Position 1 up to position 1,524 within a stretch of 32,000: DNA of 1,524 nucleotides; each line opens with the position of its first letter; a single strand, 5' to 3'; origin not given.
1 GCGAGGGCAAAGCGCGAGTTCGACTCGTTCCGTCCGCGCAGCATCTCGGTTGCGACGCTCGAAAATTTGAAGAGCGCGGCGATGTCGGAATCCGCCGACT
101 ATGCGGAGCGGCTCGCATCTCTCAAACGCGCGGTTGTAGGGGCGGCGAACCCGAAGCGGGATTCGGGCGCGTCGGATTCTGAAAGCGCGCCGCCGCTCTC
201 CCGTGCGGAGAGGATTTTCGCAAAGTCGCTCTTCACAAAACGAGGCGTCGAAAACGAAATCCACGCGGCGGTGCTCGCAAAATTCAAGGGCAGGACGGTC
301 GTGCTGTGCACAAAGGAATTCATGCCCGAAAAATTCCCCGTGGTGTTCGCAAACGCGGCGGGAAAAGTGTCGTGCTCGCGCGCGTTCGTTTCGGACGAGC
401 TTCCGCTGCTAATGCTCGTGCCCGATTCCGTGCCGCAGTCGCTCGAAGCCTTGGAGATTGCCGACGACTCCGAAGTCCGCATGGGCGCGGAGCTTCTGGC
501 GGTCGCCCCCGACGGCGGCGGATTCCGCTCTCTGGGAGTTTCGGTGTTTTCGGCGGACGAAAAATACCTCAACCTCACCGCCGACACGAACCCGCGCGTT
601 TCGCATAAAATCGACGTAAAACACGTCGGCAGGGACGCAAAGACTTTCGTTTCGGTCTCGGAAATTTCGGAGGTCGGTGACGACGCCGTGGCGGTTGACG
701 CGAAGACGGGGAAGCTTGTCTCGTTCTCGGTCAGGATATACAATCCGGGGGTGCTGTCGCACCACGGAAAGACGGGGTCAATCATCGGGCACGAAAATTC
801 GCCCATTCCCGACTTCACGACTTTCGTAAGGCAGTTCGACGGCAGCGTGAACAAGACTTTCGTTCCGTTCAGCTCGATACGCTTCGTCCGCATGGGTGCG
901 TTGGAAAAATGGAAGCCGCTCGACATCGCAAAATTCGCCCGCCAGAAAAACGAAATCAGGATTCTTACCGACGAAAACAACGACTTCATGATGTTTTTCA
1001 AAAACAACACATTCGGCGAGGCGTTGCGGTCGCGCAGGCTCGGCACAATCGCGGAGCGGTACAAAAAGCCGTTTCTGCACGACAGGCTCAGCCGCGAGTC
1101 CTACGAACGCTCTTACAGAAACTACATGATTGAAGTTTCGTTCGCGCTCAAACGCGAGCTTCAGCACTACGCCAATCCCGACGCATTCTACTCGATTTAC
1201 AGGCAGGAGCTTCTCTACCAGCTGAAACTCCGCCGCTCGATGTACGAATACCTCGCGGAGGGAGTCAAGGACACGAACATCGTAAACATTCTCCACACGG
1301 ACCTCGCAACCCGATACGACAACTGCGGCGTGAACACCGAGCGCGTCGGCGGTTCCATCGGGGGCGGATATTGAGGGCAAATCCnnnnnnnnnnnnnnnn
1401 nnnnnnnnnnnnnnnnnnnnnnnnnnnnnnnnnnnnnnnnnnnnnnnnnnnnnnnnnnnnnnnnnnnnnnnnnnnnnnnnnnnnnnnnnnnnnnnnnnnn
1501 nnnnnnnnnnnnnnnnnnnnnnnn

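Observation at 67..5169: Tandem array of three divergent paralogues of a protein family I cannot place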

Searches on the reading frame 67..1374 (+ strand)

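Call 3: search_protein_families(library=pfam, proteins=[window:67-1374:+], max_evalue=1)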
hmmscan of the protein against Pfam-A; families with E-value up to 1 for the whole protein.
window:67-1374:+ (435 aa): 1 family
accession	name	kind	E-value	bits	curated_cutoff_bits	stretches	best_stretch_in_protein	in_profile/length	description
PF08967.16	ENCP4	-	0.25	11.9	31.4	0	194-214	46-66/81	Putative type 4B encapsulin shell protein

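Call 4: search_protein_families(library=ncbifam, proteins=[window:67-1374:+], max_evalue=1)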
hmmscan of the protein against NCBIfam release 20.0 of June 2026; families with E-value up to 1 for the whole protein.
window:67-1374:+ (435 aa): 0 families
